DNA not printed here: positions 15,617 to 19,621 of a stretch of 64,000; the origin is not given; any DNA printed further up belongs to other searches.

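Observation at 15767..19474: GT2 synthase fused through an internal signal-peptide-like segment to a dimethylformamidase-like domain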

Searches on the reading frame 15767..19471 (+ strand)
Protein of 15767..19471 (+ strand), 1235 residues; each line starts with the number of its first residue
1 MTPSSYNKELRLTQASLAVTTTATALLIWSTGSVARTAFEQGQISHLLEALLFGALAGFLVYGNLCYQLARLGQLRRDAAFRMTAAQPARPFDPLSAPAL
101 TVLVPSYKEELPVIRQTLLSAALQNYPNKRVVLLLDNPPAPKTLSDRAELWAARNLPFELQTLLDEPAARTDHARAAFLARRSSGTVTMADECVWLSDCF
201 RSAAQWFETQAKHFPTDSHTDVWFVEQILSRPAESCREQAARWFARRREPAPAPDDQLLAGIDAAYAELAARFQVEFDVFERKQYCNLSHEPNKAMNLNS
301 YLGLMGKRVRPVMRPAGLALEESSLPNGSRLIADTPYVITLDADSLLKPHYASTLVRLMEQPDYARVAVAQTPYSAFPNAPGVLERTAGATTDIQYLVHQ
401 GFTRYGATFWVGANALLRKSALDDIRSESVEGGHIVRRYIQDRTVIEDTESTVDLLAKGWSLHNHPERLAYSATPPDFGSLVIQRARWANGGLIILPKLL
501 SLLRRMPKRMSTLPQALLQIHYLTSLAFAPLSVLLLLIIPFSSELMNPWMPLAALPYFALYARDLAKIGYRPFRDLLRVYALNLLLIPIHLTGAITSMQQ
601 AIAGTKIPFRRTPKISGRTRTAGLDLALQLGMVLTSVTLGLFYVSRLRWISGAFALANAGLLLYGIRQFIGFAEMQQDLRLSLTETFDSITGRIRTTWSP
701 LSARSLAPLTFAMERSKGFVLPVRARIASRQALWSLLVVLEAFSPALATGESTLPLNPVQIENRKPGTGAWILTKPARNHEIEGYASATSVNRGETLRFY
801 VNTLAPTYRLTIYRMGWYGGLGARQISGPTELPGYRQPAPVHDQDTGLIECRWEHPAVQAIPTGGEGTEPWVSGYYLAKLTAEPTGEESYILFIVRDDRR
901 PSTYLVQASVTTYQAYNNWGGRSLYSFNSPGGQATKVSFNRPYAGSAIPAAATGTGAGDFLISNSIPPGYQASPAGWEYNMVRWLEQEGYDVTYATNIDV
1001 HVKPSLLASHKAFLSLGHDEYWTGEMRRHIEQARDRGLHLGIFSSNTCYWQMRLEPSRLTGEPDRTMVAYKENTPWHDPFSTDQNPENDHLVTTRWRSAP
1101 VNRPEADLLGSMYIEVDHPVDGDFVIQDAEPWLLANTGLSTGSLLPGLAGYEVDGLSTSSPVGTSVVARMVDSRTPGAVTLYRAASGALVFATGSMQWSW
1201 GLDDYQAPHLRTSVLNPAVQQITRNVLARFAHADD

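Call 3: search_protein_families(library=pfam, proteins=[window:15767-19471:+], max_evalue=0.01)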
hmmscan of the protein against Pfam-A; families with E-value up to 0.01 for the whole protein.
window:15767-19471:+ (1235 aa): 5 families
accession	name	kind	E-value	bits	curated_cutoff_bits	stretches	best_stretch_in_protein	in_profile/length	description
PF20254.3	DMFA2_C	-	1.8e-109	367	27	1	810-1205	2-372/374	N,N-dimethylformamidase beta subunit-like, C-terminal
PF13632.12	Glyco_trans_2_3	-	6.2e-32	111.5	27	1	337-560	1-197/198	Glycosyl transferase family group 2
PF13641.12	Glyco_tranf_2_3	-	1.2e-15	58.5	27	2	332-491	85-230/230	Glycosyltransferase like family 2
PF00535.33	Glycos_transf_2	-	6.5e-10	39.6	23.3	1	333-425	77-167/168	Glycosyl transferase family 2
PF13506.12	Glyco_transf_21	-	0.00023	21.1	21.7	1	333-425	29-117/174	Glycosyl transferase family 21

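Call 4: search_protein_families(library=ncbifam, proteins=[window:15767-19471:+], max_evalue=0.01)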
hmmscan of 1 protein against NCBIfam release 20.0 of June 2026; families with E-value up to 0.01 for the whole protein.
window:15767-19471:+ (1235 aa): 6 families
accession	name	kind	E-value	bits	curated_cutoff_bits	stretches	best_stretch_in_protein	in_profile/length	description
TIGR03030.1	CelA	equivalog_domain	1.2e-19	69.8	699.1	2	337-540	231-420/714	UDP-forming cellulose synthase catalytic subunit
TIGR03937.1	PgaC_IcaA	equivalog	5.2e-09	35.6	422.3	1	331-539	122-313/407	poly-beta-1,6-N-acetyl-D-glucosamine synthase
NF008558.0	PRK11498.1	equivalog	1e-06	27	992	1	366-498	382-507/872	UDP-forming cellulose synthase catalytic subunit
TIGR04242.1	nodulat_NodC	equivalog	0.00029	19.9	550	0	94-142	44-92/395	chitooligosaccharide synthase NodC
NF003958.0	PRK05454.2-1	equivalog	0.0043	15.3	419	0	337-377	206-244/704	glucans biosynthesis glucosyltransferase MdoH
NF053846.1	glyco_with_XrtP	equivalog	0.0062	15.2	520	0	416-504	230-310/440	XrtP-associated glycosyltransferase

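Call 5: search_solved_structures(query=window:15767-19471:+, max_evalue=0.01, show_alignments=2)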
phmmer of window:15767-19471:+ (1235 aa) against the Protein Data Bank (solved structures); distinct sequences matched with E-value up to 0.01: 6.
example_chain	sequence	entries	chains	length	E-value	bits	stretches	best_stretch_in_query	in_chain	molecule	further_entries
5ej1_A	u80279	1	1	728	1.3e-12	49.4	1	338-541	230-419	Putative cellulose synthase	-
4hg6_A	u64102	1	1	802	1.7e-12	49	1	338-541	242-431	Cellulose Synthase Subunit A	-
4p00_A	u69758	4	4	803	1.7e-12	49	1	338-541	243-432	Cellulose Synthase A subunit | Cellulose Synthase subunit A | Putative cellulose synthase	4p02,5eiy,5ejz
7lby_A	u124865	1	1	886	0.0058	17.4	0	366-536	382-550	Cellulose synthase catalytic subunit [UDP-forming]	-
9b8v_E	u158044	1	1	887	0.0058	17.4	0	366-536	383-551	Cellulose synthase catalytic subunit [UDP-forming]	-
9fmv_A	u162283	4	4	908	0.0062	17.3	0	366-536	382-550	Cellulose synthase catalytic subunit [UDP-forming]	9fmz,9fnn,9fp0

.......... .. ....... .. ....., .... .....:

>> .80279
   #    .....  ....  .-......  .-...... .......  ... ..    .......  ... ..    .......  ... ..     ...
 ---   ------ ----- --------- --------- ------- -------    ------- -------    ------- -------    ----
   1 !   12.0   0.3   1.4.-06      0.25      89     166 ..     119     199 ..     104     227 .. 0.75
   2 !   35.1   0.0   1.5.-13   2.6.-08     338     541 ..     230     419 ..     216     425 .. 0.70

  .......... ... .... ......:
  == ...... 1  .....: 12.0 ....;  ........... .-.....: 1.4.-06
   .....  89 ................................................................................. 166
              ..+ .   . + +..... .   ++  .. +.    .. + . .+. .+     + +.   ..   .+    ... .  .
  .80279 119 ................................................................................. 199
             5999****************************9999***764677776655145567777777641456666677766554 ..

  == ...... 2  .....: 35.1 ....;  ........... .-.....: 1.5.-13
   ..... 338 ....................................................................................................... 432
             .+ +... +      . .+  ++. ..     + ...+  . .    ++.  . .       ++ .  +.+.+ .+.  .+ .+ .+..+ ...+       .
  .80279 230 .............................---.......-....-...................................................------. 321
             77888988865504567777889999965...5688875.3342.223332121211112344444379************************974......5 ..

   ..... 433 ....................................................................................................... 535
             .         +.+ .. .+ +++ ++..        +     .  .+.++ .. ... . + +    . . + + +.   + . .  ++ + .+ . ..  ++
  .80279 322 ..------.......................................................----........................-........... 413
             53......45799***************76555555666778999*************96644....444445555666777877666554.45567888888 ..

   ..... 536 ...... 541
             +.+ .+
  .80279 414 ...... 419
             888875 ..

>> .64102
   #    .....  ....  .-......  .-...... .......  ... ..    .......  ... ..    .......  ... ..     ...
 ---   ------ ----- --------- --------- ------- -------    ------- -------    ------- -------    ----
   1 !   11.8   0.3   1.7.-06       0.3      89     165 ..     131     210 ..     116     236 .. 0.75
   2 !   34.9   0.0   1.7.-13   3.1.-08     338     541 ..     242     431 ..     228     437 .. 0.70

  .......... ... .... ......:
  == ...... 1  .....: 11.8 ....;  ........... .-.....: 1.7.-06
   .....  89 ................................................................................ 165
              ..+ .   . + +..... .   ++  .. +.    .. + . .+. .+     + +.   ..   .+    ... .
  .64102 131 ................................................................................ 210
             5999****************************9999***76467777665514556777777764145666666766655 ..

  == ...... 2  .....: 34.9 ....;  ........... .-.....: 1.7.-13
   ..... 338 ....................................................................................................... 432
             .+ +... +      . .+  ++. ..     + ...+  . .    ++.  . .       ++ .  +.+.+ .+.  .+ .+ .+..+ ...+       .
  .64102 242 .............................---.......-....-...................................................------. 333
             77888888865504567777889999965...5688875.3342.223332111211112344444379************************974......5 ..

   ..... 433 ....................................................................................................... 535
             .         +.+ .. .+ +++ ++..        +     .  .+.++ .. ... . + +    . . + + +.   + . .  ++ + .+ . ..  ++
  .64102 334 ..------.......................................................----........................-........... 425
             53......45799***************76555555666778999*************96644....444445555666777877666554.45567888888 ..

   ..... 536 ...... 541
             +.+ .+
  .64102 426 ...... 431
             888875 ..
